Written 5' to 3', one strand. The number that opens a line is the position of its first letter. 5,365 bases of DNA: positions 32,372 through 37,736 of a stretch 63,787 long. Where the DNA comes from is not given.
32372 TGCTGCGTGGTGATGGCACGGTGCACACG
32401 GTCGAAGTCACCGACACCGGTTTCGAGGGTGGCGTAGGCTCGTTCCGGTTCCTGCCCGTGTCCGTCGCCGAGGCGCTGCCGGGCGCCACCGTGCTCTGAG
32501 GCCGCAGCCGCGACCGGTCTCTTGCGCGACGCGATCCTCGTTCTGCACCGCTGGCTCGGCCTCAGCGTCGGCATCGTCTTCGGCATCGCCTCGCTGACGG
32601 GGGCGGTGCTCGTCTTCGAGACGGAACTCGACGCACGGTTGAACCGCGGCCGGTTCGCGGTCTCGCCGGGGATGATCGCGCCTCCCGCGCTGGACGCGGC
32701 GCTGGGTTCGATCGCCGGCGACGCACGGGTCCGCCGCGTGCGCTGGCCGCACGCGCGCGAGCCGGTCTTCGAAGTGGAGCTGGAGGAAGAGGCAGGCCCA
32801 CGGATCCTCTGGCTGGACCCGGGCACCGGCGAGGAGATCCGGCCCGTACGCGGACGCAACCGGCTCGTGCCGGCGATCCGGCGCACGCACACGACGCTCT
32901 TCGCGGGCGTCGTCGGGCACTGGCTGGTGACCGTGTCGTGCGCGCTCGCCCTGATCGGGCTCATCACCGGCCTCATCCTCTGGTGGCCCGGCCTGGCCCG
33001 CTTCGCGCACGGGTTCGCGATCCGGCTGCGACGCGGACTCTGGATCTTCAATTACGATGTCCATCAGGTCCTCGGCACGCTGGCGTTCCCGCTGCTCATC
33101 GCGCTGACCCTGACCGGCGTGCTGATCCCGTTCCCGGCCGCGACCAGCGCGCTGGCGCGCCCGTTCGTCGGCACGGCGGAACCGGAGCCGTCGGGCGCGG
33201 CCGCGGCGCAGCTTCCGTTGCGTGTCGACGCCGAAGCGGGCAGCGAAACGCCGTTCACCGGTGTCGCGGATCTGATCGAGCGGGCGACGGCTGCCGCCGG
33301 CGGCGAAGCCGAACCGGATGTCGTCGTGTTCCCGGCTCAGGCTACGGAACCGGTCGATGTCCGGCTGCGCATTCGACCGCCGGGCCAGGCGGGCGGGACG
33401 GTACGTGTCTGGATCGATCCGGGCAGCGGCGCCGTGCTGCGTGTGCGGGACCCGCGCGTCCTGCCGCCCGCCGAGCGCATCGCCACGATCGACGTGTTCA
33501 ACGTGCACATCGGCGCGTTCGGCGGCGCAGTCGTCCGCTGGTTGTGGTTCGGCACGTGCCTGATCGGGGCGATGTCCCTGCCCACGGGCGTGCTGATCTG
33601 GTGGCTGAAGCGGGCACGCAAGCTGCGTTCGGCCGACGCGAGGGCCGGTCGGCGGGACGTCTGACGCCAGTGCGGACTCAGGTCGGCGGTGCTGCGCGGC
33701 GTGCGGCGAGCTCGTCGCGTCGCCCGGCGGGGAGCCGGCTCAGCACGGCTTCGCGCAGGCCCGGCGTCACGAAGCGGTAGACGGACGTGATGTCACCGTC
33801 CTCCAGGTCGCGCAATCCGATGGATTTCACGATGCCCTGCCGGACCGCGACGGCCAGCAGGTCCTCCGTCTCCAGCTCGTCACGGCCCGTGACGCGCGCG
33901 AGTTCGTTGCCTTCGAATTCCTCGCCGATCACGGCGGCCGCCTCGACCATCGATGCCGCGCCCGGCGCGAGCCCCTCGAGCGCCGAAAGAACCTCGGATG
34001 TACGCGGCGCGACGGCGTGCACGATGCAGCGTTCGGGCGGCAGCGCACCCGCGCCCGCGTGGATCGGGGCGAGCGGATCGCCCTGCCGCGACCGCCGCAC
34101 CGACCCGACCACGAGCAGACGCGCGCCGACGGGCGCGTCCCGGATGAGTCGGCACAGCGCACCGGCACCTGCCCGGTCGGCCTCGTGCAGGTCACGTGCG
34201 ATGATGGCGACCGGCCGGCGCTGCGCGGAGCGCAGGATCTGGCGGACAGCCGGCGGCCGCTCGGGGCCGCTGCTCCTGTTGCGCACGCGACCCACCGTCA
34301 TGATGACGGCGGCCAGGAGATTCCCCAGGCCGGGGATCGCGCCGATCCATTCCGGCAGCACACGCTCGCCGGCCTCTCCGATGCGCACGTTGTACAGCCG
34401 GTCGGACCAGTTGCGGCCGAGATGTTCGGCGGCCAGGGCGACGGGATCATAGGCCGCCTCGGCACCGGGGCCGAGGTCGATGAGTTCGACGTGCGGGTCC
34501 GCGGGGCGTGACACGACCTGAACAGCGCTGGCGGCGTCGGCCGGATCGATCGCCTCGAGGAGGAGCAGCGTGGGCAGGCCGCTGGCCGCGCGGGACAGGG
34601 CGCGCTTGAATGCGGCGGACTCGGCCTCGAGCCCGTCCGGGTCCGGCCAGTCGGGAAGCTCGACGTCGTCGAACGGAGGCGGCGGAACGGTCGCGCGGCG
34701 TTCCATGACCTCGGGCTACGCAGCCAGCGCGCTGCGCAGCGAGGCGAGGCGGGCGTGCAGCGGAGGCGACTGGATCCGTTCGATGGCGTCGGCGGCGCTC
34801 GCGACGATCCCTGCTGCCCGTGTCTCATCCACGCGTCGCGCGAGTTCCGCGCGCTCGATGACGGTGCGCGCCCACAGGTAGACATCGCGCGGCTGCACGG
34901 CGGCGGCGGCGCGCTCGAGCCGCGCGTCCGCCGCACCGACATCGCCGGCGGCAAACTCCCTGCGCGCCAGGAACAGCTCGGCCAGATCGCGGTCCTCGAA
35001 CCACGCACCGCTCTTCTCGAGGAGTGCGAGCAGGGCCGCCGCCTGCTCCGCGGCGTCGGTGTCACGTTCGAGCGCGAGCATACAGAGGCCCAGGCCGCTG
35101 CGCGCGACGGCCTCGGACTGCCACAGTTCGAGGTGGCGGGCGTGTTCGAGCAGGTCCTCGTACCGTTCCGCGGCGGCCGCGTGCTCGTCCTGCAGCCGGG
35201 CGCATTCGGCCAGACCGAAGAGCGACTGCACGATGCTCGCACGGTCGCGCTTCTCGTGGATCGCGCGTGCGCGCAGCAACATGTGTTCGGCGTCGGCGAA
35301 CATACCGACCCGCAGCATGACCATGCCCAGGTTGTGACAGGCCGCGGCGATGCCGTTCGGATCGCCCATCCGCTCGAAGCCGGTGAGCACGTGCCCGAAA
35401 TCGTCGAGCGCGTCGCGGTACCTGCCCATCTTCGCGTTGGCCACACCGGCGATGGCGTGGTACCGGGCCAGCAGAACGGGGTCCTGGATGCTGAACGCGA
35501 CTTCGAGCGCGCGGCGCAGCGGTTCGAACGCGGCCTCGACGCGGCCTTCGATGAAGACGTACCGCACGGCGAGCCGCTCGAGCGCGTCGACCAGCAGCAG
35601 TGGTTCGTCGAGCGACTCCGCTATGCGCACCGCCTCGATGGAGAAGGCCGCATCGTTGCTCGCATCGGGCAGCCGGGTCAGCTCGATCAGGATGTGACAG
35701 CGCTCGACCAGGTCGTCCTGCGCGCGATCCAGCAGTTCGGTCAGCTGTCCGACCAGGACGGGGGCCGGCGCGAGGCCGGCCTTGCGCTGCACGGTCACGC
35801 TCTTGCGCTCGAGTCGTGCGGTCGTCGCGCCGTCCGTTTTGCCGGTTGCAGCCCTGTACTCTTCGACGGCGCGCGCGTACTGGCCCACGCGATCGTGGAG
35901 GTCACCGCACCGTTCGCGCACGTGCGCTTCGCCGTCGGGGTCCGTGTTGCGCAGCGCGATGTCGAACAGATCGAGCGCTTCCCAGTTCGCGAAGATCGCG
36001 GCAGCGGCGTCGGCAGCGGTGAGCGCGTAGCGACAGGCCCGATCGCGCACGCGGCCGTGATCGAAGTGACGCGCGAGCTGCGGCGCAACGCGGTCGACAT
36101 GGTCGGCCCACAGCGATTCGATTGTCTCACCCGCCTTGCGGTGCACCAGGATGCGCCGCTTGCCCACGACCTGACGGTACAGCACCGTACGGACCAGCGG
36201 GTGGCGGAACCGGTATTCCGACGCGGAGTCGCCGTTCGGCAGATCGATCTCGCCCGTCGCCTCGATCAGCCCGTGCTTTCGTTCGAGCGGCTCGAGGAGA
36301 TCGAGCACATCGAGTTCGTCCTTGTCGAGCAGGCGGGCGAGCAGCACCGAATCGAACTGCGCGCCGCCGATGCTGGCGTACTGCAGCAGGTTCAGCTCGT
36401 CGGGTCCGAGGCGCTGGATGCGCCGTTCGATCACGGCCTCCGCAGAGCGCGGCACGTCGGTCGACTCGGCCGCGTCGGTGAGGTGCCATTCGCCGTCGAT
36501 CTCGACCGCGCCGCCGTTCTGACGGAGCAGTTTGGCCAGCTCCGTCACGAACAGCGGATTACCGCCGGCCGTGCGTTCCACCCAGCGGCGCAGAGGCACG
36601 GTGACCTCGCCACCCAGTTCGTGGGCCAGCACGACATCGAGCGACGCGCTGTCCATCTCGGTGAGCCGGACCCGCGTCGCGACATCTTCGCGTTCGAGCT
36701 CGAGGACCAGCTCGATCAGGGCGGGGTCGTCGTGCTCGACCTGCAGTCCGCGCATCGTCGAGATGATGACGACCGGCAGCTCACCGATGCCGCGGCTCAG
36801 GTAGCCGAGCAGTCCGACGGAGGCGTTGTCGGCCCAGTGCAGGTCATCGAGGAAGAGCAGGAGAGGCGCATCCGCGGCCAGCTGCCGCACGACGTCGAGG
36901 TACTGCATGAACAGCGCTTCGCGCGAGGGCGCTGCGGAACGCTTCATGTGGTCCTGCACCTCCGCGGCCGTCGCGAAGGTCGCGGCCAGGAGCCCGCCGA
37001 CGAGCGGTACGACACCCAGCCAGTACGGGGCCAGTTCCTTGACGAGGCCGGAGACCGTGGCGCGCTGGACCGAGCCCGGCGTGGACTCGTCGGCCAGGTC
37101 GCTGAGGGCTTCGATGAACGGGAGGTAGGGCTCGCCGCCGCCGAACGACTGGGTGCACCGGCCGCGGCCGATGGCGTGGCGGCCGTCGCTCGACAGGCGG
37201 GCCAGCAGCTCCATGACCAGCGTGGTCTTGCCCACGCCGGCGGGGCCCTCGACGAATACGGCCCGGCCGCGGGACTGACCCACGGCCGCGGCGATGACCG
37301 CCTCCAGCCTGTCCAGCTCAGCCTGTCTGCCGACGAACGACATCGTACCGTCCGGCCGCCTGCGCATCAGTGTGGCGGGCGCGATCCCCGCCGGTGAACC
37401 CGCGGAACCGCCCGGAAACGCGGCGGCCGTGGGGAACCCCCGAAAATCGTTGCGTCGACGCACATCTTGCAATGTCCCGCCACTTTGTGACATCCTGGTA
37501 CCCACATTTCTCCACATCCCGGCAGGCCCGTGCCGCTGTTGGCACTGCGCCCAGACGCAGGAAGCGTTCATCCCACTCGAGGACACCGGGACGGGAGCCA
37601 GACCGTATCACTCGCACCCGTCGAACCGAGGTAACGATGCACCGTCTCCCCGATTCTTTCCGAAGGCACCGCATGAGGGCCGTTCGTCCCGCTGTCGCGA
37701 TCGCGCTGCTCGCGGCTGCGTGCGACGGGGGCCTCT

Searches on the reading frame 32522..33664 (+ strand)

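Call 15: search_protein_families(library=pfam, proteins=[window:32522-33664:+], max_evalue=0.001)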
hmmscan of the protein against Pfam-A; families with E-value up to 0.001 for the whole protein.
window:32522-33664:+ (380 aa): 1 family
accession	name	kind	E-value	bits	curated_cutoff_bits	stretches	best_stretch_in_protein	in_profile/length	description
PF03929.21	PepSY_TM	-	3.7e-46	158.7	28.8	1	8-363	3-295/295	PepSY-associated TM region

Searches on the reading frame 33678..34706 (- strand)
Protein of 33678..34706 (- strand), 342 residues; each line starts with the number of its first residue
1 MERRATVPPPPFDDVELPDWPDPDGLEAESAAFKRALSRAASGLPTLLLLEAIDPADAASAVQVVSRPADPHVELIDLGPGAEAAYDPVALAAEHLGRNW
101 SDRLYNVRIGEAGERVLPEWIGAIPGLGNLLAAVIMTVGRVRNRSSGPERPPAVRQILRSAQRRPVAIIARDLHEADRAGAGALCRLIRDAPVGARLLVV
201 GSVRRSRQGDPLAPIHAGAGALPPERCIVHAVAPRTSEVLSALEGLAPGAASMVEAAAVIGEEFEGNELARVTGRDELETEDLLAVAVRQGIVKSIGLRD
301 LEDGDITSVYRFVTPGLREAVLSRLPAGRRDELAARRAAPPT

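Call 15: search_protein_families(library=pfam, proteins=[window:33678-34706:-], max_evalue=0.001)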
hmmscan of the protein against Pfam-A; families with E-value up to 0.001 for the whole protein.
window:33678-34706:- (342 aa): 1 family
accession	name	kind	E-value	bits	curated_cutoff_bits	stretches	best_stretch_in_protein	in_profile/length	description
PF13191.12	AAA_16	-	1.9e-05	25.7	32.6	0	153-200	119-167/167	AAA ATPase domain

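Call 59: search_protein_families(library=padloc, proteins=[window:33678-34706:-], max_evalue=0.00001)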
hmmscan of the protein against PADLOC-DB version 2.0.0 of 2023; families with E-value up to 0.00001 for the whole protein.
window:33678-34706:- (342 aa): 0 families

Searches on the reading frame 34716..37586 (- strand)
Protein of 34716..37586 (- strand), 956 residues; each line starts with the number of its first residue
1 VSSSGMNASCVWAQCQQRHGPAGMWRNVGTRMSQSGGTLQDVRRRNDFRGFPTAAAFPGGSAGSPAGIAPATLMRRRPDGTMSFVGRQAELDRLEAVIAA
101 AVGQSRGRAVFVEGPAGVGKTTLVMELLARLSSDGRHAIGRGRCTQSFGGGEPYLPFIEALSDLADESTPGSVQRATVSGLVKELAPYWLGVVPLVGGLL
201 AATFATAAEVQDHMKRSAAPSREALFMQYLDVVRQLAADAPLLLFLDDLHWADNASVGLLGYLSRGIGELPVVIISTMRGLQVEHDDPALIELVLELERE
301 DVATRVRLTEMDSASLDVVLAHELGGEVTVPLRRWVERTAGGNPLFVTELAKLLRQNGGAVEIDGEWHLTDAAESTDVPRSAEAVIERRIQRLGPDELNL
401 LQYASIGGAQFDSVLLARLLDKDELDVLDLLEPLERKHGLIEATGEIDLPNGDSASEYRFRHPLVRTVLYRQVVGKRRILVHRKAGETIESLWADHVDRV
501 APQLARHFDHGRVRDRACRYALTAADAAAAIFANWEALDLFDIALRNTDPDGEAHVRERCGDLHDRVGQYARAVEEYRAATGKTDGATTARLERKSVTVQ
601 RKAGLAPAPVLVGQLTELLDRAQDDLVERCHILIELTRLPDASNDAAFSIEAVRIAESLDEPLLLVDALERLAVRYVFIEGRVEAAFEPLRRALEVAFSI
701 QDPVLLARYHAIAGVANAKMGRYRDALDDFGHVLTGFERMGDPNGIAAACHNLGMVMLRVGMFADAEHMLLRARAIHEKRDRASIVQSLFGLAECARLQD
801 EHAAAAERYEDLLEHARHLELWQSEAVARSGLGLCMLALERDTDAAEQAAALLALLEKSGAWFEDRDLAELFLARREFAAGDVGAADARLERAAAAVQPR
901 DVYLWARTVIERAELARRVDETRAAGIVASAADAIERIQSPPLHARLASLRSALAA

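Call 15: search_protein_families(library=pfam, proteins=[window:34716-37586:-], max_evalue=0.001)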
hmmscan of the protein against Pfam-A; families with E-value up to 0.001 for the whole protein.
window:34716-37586:- (956 aa): 4 families
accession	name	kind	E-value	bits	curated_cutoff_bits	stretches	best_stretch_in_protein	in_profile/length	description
PF13191.12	AAA_16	-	9.2e-25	88.5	32.6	1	84-275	2-167/167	AAA ATPase domain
PF13424.12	TPR_12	-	5.2e-11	43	30.1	1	710-779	7-77/77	Tetratricopeptide repeat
PF07719.23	TPR_2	-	7.5e-05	23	27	0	747-776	1-30/34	Tetratricopeptide repeat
PF25199.1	nSTAND_NTPase5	-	0.00055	20.2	34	0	91-135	22-70/145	Novel STAND NTPase 5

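Call 59: search_protein_families(library=padloc, proteins=[window:34716-37586:-], max_evalue=0.00001)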
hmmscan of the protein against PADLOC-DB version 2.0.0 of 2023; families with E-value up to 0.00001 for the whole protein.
window:34716-37586:- (956 aa): 0 families
